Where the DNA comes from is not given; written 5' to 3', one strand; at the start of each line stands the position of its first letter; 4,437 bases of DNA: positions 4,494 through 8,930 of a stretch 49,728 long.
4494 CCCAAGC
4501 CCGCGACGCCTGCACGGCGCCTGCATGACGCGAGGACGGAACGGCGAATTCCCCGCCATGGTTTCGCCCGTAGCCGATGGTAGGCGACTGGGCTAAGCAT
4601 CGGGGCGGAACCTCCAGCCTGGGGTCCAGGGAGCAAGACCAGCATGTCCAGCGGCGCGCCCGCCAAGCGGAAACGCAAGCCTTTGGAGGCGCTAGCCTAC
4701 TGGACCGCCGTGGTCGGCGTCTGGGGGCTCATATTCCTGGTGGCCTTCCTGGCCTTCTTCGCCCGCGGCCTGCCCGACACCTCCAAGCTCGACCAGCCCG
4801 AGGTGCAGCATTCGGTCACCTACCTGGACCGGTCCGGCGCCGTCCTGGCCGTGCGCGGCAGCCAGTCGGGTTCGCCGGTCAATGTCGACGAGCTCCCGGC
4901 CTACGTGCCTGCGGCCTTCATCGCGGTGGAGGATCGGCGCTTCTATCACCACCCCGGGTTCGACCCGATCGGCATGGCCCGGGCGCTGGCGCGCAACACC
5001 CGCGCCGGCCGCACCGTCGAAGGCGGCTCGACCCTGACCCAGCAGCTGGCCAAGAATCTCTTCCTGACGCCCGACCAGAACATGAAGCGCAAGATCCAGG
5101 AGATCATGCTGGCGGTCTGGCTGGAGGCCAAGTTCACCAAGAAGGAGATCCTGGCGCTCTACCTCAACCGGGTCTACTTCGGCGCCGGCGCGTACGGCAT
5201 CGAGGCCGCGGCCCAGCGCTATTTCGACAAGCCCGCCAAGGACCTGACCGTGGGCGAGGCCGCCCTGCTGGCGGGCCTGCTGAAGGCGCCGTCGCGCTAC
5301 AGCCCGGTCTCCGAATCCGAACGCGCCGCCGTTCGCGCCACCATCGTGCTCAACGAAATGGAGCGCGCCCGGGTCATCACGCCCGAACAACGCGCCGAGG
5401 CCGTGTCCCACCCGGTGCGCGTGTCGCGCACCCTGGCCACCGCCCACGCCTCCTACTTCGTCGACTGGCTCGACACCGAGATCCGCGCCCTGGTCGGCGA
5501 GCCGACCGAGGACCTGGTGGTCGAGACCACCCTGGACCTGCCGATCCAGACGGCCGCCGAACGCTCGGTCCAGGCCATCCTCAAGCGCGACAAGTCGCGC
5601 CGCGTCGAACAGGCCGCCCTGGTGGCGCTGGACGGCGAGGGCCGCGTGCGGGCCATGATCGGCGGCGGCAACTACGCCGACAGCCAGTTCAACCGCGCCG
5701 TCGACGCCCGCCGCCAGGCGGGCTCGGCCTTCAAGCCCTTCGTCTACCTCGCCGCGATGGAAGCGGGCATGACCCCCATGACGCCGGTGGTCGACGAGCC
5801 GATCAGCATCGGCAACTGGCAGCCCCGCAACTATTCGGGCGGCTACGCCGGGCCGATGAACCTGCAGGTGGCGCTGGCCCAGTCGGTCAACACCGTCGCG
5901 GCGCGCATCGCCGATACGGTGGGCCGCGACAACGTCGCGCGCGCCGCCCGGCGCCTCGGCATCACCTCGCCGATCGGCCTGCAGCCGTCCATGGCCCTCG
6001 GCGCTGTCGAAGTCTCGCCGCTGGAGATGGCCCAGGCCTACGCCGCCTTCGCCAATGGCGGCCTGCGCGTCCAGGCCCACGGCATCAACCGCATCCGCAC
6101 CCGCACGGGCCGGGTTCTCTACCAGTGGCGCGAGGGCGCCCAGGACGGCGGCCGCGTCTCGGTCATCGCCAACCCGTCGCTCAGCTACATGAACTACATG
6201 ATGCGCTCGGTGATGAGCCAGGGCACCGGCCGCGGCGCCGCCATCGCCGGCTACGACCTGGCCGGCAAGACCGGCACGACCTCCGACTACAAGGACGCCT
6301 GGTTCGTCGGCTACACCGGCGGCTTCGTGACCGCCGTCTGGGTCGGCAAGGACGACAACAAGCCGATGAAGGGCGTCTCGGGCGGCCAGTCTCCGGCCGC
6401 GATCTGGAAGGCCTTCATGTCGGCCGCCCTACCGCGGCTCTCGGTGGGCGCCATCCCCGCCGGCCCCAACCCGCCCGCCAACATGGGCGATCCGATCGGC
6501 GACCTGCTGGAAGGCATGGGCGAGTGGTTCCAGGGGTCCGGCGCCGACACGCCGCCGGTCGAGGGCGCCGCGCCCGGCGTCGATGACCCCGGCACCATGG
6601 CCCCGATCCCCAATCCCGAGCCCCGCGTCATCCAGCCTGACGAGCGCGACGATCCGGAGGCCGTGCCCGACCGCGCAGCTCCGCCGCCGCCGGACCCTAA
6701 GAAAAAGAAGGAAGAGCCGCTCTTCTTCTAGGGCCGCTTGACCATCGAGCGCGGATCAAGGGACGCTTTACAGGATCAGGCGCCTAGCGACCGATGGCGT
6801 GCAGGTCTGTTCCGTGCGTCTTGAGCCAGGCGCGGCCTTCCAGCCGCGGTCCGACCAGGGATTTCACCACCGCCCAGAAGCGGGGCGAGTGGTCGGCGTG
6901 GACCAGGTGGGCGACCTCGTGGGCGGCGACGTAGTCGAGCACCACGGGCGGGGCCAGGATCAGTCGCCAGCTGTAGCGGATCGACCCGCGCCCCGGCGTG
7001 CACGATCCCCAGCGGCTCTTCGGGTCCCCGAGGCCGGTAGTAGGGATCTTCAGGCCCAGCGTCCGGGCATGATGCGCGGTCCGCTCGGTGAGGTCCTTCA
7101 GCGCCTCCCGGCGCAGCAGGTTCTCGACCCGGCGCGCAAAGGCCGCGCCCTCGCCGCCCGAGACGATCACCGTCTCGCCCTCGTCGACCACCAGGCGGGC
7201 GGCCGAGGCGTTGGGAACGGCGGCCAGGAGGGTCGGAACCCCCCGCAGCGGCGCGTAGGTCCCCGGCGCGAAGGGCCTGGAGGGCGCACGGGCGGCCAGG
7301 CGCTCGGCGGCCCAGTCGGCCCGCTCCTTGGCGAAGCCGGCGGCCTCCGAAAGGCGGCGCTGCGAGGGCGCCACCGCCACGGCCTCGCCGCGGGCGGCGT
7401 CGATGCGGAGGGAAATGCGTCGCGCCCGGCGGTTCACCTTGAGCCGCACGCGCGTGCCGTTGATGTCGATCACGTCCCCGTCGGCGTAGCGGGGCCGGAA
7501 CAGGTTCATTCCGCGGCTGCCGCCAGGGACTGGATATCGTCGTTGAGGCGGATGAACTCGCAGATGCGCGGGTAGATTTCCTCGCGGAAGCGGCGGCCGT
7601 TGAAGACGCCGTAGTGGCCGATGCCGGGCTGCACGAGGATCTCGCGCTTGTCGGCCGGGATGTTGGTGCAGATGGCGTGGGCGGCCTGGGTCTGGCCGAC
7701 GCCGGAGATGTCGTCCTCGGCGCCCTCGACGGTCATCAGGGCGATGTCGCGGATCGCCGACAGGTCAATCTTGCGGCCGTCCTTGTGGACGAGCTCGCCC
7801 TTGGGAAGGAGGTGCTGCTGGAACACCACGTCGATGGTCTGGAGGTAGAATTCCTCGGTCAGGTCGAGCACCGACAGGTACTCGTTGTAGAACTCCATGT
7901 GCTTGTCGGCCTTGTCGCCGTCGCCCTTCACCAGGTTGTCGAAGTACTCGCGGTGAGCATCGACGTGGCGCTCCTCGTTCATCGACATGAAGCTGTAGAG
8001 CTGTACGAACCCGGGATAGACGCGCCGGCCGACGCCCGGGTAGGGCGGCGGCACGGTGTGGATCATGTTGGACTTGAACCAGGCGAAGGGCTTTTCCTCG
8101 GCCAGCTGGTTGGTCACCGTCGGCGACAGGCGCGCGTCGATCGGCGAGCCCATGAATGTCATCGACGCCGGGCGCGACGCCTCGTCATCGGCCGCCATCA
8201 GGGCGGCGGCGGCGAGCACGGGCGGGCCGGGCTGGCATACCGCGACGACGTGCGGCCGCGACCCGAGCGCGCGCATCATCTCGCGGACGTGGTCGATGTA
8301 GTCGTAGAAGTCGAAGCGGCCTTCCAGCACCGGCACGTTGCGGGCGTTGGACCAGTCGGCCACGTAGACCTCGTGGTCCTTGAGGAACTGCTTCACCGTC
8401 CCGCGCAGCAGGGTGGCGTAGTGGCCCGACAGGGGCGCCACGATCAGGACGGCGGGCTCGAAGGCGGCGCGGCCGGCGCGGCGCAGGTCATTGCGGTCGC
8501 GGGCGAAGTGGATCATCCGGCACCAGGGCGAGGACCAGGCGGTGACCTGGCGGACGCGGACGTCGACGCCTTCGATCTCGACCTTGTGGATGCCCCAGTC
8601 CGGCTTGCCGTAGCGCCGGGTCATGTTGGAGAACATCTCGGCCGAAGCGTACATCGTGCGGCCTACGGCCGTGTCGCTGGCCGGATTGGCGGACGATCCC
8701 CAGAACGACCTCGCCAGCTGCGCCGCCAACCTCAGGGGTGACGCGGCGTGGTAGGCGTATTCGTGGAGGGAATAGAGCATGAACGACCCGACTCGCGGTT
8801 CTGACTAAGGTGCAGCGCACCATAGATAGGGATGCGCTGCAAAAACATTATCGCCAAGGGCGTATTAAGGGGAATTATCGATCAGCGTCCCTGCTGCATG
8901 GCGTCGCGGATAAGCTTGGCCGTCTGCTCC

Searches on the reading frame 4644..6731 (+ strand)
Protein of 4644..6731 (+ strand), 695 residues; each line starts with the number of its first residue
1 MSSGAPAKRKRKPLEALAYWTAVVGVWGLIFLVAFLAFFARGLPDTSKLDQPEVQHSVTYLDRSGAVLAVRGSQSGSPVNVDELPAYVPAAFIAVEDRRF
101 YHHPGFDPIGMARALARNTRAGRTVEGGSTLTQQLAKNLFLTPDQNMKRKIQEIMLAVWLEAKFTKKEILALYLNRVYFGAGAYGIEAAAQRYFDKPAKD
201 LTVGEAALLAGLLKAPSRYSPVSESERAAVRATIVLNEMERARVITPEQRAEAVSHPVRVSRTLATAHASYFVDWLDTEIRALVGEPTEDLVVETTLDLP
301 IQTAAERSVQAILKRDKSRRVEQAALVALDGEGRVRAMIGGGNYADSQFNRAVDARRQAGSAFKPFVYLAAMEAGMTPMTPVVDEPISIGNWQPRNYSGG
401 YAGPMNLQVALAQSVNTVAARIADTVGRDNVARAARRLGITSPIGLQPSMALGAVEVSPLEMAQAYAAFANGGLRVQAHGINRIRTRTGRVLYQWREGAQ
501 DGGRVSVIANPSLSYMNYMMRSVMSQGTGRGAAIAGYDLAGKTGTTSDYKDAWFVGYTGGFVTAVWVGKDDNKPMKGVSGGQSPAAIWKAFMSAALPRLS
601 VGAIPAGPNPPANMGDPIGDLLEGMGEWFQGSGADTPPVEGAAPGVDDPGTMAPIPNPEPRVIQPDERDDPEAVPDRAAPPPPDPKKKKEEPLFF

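Call 33: search_protein_families(library=pfam, proteins=[window:4644-6731:+], max_evalue=0.00001)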
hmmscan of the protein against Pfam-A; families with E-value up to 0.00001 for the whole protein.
window:4644-6731:+ (695 aa): 2 families
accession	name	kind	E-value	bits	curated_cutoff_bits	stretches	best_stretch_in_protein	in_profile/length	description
PF00912.28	Transgly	-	4.3e-66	222.2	27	1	72-239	10-177/178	Transglycosylase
PF00905.27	Transpeptidase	-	3.8e-34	118.7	22.1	1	327-592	4-298/299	Penicillin binding protein transpeptidase domain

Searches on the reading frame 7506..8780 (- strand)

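Call 33: search_protein_families(library=pfam, proteins=[window:7506-8780:-], max_evalue=0.00001)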
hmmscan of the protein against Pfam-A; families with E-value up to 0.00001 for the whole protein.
window:7506-8780:- (424 aa): 1 family
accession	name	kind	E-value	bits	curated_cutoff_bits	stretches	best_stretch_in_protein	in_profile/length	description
PF06850.17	PHB_depo_C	-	1.8e-95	318.6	27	1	211-413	1-202/203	PHB de-polymerase C-terminus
